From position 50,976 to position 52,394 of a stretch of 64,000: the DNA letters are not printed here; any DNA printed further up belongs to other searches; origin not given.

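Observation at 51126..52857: Bro-N gene plus 372-aa unknown protein wedged in front of purS-purL, bracketed by a 25-bp direct repeat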

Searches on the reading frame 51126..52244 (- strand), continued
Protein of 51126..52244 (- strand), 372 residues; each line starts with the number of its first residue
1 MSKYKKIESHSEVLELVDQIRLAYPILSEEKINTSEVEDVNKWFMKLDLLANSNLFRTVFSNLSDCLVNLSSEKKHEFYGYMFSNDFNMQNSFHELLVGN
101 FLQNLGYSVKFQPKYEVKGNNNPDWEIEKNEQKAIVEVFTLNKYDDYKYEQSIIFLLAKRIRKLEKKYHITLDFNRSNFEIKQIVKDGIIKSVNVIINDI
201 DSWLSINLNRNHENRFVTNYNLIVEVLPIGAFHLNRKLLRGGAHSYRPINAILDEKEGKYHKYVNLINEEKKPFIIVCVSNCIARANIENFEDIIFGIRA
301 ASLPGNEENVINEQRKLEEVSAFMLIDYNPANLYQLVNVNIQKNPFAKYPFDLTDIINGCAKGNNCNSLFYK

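Call 59: fold_search(model_id=the predicted structure, library=pdb)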
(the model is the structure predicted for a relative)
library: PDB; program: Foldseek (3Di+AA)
matches with E <= 10: 251; with E <= 0.001: 0
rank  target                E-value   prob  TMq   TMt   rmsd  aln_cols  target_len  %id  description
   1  3bm3_B                1.9e-02  0.38  0.15  0.21  16.3       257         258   11  Restriction endonuclease PspGI-substrate DNA complex (released 2008-09-16)
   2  9u49_A                4.4e-02  0.33  0.16  0.16  18.2       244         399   12  crystal structure of Cdn1 in complex with cA4 (released 2026-02-04)
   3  3jsb_A                6.5e-02  0.11  0.08  0.15  17.9       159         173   17  Crystal structure of the N-terminal domain of the Lymphocytic Choriomeningitis Virus L protein (released 2010-09-15)
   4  3jsb_B                6.8e-02  0.11  0.08  0.14  17.8       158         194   17  Crystal structure of the N-terminal domain of the Lymphocytic Choriomeningitis Virus L protein (released 2010-09-15)
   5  9dou_A                7.2e-02  0.82  0.14  0.06  13.5        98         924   10  Taeniopygia guttata R2 retrotransposon (R2Tg) initiating target-primed reverse transcription (released 2025-05-21)
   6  5lts_A                8.6e-02  0.10  0.08  0.14  17.2       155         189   17  Crystal structure of Lymphocytic choriomeningitis mammarenavirus endonuclease Mutant D118A (released 2017-09-13)
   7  5t2t_B                1.1e-01  0.10  0.09  0.14  18.3       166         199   15  Crystal structure of Lymphocytic choriomeningitis mammarenavirus endonuclease bound to compound L742001 (released 2017-09-13)
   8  5ltn_B                1.1e-01  0.10  0.08  0.14  15.9       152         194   15  Crystal structure of Lymphocytic choriomeningitis mammarenavirus endonuclease complexed with DPBA (released 2017-09-13)
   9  5lts_B                1.3e-01  0.09  0.08  0.14  17.3       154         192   16  Crystal structure of Lymphocytic choriomeningitis mammarenavirus endonuclease Mutant D118A (released 2017-09-13)
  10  8iby_C                1.4e-01  0.54  0.14  0.07  17.9       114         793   15  Structure of R2 with 5'ORF (released 2023-09-20)
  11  5ltn_A                1.6e-01  0.10  0.08  0.14  15.8       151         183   14  Crystal structure of Lymphocytic choriomeningitis mammarenavirus endonuclease complexed with DPBA (released 2017-09-13)
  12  7vsr_M                2.2e-01  0.13  0.13  0.16  20.8       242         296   10  Structure of McrBC (stalkless mutant) (released 2023-02-15)
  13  9nl2_A                2.4e-01  0.72  0.13  0.05  11.2        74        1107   19  Structure of R2 retrotransposon protein from Platysternon megacephalum initiating target-primed reverse transcription (released 2025-06-18)
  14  6p4f_B                2.4e-01  0.23  0.11  0.11  20.3       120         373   20  Crystal structure of the XPB-Bax1-forked DNA ternary complex (released 2020-06-17)
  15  4miw                  2.5e-01  0.06  0.09  0.15  18.3       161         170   16  High-resolution structure of the N-terminal endonuclease domain of the Lassa virus L polymerase (released 2014-03-19)
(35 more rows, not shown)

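Call 63: fold_search(model_id=the predicted structure, library=viral)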
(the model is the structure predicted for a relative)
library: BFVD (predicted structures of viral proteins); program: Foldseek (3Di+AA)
matches with E <= 10: 521; with E <= 0.001: 0
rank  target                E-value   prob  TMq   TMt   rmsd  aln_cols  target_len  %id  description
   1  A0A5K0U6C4            4.3e-03  0.44  0.14  0.10  20.9       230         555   14  Uncharacterized protein [Yasminevirus sp. GU-2018]
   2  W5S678                6.3e-03  0.54  0.15  0.20  26.4       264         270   12  Group I intron putative endonuclease [Pithovirus sibericum]
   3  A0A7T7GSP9            7.5e-03  0.35  0.14  0.16  22.1       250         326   16  (no name in the UniProt tables at hand)
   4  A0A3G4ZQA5            1.1e-02  0.84  0.13  0.09  21.0       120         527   17  DUF2726 domain-containing protein [Barrevirus sp.]
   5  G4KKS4                1.7e-02  0.33  0.12  0.15  19.8       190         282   10  (no name in the UniProt tables at hand)
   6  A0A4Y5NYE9            1.8e-02  0.13  0.12  0.13  23.7       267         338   10  (no name in the UniProt tables at hand)
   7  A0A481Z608            2.1e-02  0.09  0.11  0.08  30.1       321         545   11  AP (Apurinic) endonuclease family 2 [Pithovirus LCPAC201]
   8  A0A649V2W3            2.2e-02  0.69  0.12  0.25  19.2       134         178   13  DUF2726 domain-containing protein [Lactococcus phage P1048]
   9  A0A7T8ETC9            2.6e-02  0.54  0.13  0.18  20.0       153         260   11  (no name in the UniProt tables at hand)
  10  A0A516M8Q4            2.6e-02  0.16  0.13  0.14  21.8       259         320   11  (no name in the UniProt tables at hand)
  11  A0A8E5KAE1            3.1e-02  0.23  0.13  0.11  21.8       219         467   12  (no name in the UniProt tables at hand)
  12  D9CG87                3.4e-02  0.21  0.13  0.21  20.9       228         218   12  (no name in the UniProt tables at hand)
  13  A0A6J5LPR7            5.1e-02  0.15  0.14  0.18  25.8       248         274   13  Uncharacterized protein [uncultured Caudovirales phage]
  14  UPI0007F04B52         5.1e-02  0.11  0.09  0.15  19.9       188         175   15  (no name look-up for this kind of identifier)
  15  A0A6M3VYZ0            5.4e-02  0.90  0.13  0.39  11.3        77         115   21  Putative Holliday junction resolvase [Saccharolobus solfataricus rod-shaped virus 1]
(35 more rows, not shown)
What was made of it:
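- On PD-(D/E)xK nuclease superfamily (372-aa protein): Local superpositions cover 54-77 columns at up to 0.9 probability (calls 59, 63).
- The viral library shows the same theme (call 63). The best Foldseek E-value is 0.004-0.02 with global TM-scores of about 0.15 (calls 59, 63). A Pithovirus 'Group I intron putative endonuclease' is among the weak fold hits (call 63).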

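Call 69: find_encoding_contigs(protein=P0125, flank=8000, max_places=3)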
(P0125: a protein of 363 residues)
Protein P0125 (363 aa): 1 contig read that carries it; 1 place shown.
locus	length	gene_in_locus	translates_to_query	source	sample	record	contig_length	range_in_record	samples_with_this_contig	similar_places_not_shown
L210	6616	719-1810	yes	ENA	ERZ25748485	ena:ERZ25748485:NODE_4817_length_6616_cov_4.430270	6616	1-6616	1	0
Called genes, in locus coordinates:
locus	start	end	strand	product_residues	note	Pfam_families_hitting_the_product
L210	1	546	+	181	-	?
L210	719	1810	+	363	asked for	-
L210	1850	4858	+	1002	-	PF02700:PurS (faint), PF18072:FGAR-AT_linker, PF00586:AIRS, PF02769:AIRS_C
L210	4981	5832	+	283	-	PF13507:GATase_5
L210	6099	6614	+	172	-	?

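Call 70: find_encoding_contigs(protein=P0126, flank=8000, max_places=3)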
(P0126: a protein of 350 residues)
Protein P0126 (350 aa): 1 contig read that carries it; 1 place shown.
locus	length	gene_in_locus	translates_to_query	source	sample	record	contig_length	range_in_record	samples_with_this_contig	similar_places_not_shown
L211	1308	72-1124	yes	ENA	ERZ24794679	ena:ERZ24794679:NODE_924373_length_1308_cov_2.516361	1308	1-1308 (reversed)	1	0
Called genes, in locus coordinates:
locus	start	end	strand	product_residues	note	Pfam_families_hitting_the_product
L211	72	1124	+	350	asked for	-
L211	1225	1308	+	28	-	?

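Call 71: find_encoding_contigs(protein=P0127, flank=8000, max_places=3)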
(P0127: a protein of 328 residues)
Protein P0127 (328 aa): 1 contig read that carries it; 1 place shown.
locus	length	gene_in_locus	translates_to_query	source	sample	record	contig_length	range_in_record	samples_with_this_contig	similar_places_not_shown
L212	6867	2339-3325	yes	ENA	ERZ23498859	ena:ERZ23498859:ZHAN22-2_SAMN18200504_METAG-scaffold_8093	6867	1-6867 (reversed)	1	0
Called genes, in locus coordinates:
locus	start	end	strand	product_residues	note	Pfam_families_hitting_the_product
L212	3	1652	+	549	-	?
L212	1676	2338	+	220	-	-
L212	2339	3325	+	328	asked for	-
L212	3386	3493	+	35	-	-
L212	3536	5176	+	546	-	PF04326:SLFN_AlbA_2, PF13749:HATPase_c_4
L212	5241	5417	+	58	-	-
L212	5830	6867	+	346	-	?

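Call 72: find_encoding_contigs(protein=P0128, flank=8000, max_places=3)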
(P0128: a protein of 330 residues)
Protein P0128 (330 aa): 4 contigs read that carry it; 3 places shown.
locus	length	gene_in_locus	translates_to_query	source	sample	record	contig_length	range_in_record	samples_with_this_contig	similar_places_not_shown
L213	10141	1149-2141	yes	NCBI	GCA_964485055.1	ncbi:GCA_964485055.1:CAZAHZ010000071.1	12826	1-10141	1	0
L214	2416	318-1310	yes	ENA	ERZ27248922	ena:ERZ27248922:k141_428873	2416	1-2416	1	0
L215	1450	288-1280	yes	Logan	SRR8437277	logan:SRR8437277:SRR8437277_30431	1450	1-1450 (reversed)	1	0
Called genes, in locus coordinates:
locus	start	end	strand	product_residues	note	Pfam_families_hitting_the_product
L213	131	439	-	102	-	PF20586:DUF6788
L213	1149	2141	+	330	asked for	-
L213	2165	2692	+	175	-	-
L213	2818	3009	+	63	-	-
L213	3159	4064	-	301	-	-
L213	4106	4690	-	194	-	PF18153:Cap15_CD_rec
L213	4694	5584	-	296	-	PF18144:SMODS (faint), PF26305:CD_NTase_C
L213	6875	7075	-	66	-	-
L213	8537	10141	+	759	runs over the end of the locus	PF00246:Peptidase_M14, PF13620:CarboxypepD_reg, PF13715:CarbopepD_reg_2, PF00404:Dockerin_1 (weak)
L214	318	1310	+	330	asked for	-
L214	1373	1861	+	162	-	-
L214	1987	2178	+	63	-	-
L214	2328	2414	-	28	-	?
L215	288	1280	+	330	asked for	-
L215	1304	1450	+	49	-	?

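Call 73: find_encoding_contigs(protein=P0129, flank=8000, max_places=3)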
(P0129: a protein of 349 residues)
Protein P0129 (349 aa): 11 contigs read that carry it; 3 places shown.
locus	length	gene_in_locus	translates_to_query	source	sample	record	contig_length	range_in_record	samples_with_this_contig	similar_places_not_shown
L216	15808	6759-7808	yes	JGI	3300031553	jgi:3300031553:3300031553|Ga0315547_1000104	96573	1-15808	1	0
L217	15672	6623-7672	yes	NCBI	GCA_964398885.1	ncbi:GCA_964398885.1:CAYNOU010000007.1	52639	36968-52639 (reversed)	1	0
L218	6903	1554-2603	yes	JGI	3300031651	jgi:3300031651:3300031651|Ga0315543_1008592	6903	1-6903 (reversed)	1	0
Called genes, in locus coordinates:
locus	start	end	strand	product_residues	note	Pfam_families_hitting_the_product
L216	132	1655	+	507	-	PF00171:Aldedh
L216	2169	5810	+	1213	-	PF01108:Tissue_fac (faint), PF25814:fn3_SORL1 (faint), PF00041:fn3, PF02415:Chlam_PMP (faint)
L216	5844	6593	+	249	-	-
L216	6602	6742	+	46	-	-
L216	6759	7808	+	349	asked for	-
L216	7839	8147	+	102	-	PF11950:DUF3467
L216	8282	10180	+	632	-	PF21760:SecD_1st, PF22599:SecDF_P1_head, PF02355:SecD_SecF_C, PF03176:MMPL (weak)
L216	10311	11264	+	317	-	PF07549:Sec_GG (weak), PF00873:ACR_tran (weak), PF02355:SecD_SecF_C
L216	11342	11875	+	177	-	PF03602:Cons_hypoth95, PF05175:MTS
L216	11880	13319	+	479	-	PF01406:tRNA-synt_1e, PF09334:tRNA-synt_1g, PF01921:tRNA-synt_1f (weak), PF23493:CysS_C (weak)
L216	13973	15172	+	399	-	PF00009:GTP_EFTU, PF03144:GTP_EFTU_D2, PF03143:GTP_EFTU_D3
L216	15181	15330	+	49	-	PF00471:Ribosomal_L33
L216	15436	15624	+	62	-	PF00584:SecE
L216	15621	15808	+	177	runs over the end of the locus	PF02357:NusG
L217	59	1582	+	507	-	PF00171:Aldedh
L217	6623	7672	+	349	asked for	-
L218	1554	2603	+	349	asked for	-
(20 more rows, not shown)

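Call 76: search_protein_families(library=pfam, proteins=[L212:1676-2338:+, L212:3-1652:+, L213:2165-2692:+, L213:3159-4064:-, L216:5844-6593:+, L216:6602-6742:+, L213:2818-3009:+, L210:6099-6614:+], max_evalue=0.01)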
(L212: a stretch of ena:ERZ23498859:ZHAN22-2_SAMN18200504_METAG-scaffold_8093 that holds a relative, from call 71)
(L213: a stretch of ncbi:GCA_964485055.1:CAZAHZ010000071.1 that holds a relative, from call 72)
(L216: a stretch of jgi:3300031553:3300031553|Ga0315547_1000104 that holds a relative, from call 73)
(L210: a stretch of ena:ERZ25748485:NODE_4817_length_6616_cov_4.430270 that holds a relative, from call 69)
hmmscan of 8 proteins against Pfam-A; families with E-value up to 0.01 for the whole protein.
L212:1676-2338:+ (220 aa): 0 families

L212:3-1652:+ (549 aa): 1 family
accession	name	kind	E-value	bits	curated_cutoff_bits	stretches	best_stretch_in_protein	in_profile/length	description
PF00041.27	fn3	-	0.0044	17.6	25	0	11-66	2-38/84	Fibronectin type III domain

L213:2165-2692:+ (175 aa): 4 families
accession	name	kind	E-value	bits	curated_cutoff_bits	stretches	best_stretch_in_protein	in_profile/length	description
PF07719.23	TPR_2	-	0.00019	21.8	27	0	124-151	3-30/34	Tetratricopeptide repeat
PF13181.12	TPR_8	-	0.0018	18.8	25.7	0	124-151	3-30/34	Tetratricopeptide repeat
PF13432.12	TPR_16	-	0.004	18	32.7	0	114-149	24-58/65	Tetratricopeptide repeat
PF12895.13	ANAPC3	-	0.0073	17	27.2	0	48-73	24-49/82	Anaphase-promoting complex, cyclosome, subunit 3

L213:3159-4064:- (301 aa): 0 families

L216:5844-6593:+ (249 aa): 0 families

L216:6602-6742:+ (46 aa): 0 families

L213:2818-3009:+ (63 aa): 0 families

L210:6099-6614:+ (172 aa): 3 families
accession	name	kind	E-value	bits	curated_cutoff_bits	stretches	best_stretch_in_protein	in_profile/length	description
PF01637.24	ATPase_2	-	2.3e-07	31.3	33.2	1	16-165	1-123/225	ATPase domain predominantly from Archaea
PF13173.12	AAA_14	-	1.4e-06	28.8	27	1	41-85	10-57/129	AAA domain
PF18095.7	PAS_12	-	0.0051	16.8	22.6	1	73-102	82-111/153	UPF0242 C-terminal PAS-like domain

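Call 79: search_protein_families(library=pfam, proteins=[L210:1-546:+], max_evalue=0.1)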
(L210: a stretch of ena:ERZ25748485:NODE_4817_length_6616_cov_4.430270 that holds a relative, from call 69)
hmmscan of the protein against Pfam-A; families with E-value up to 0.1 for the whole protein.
L210:1-546:+ (181 aa): 1 family
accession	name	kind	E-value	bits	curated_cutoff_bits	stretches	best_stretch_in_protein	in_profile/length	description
PF17262.7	Cas6b_C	-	0.0053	17.4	39.4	1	77-125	9-57/114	Cas6b C-terminal domain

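Call 80: search_protein_families(library=ncbifam, proteins=[L210:1-546:+], max_evalue=0.1)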
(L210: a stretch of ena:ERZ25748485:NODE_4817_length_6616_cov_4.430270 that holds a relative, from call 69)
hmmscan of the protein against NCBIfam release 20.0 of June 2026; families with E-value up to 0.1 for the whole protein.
L210:1-546:+ (181 aa): 2 families
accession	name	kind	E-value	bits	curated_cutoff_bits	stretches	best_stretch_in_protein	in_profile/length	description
NF008573.0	PRK11525.1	equivalog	4.9e-07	29.4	242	1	43-174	138-272/288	DNA damage-inducible protein D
NF033622.1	repair_DdrC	equivalog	0.031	13.6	150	1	40-126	114-198/223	DNA damage response protein DdrC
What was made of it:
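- On DinD-like / PDC-S13 full-length family (about 280 aa): In intact relatives the C-terminal half matches PRK11525 at about 5e-7 (call 80).
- Closest known: DinD. Different: The family as a whole is only distantly related to E. coli DinD (29 bits against a 242-bit cut-off, call 80).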

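Call 82: search_protein_families(library=padloc, proteins=[L001:8069-9193:+, P0125, P0127, P0128, P0129, L212:1676-2338:+, L213:2165-2692:+, L216:5844-6593:+], max_evalue=0.01)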
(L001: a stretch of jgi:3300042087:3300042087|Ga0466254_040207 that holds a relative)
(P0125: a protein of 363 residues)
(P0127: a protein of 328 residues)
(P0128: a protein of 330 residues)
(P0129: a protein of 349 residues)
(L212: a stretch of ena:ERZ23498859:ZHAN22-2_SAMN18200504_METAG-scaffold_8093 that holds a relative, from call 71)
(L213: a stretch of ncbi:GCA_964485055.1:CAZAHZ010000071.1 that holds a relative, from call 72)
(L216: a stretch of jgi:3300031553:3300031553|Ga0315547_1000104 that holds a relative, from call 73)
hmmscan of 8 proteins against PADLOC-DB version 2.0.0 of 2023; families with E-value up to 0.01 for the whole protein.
L001:8069-9193:+ (374 aa): 0 families

P0125 (363 aa): 0 families

P0127 (328 aa): 0 families

P0128 (330 aa): 0 families

P0129 (349 aa): 0 families

L212:1676-2338:+ (220 aa): 0 families

L213:2165-2692:+ (175 aa): 0 families

L216:5844-6593:+ (249 aa): 1 family
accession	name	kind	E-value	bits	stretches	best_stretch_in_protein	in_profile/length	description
PDLC05005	PDC-S35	-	1.2e-07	29.7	1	8-112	5-103/264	-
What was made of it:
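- Calls 71-73, 82. Distant homologues sit next to defence genes (calls 72, 82).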

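Call 95: search_protein_families(library=pfam, proteins=[L219:1-2505:+, L219:2706-3545:+], max_evalue=0.001)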
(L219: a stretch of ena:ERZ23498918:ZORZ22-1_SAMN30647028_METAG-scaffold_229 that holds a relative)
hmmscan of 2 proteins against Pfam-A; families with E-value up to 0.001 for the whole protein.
L219:1-2505:+ (834 aa): 7 families
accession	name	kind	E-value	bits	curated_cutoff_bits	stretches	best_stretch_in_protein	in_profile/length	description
PF13620.12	CarboxypepD_reg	-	1.4e-30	105.9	32.3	3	80-154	2-82/82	Carboxypeptidase regulatory-like domain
PF13385.13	Laminin_G_3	-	5.3e-18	66.1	27.6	1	490-636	1-150/151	Concanavalin A-like lectin/glucanases superfamily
PF13715.12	CarbopepD_reg_2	-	2.4e-12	47.2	32.2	2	650-705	1-60/88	CarboxypepD_reg-like domain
PF13860.13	FlgD_ig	-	1.2e-07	32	27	1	760-821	13-75/79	FlgD Ig-like domain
PF15976.11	CooC_C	-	0.00033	21.1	29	0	654-689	22-57/93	CS1-pili formation C-terminal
PF18962.6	Por_Secre_tail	-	0.00045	20.9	27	0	744-830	2-73/75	Secretion system C-terminal sorting domain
PF13585.12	CHU_C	-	0.00053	20.5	27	0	744-821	3-72/86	CHU_C Type IX secretion signal domain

L219:2706-3545:+ (279 aa): 1 family
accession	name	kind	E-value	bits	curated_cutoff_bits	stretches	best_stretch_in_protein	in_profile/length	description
PF02498.22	Bro-N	-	5e-09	37.1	25.6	1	17-109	4-92/96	BRO family, N-terminal domain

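Call 102: find_related_loci(query=P0001, collection=viral_contigs, flank=3000)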
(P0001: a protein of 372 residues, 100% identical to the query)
Query P0001 (372 aa) in viral_contigs; peptide patterns used: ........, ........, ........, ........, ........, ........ (x = any residue, [..] = any of these).
6 stretches matched a pattern, but none encodes a relative of the query by tblastn (E <= 1e-3).
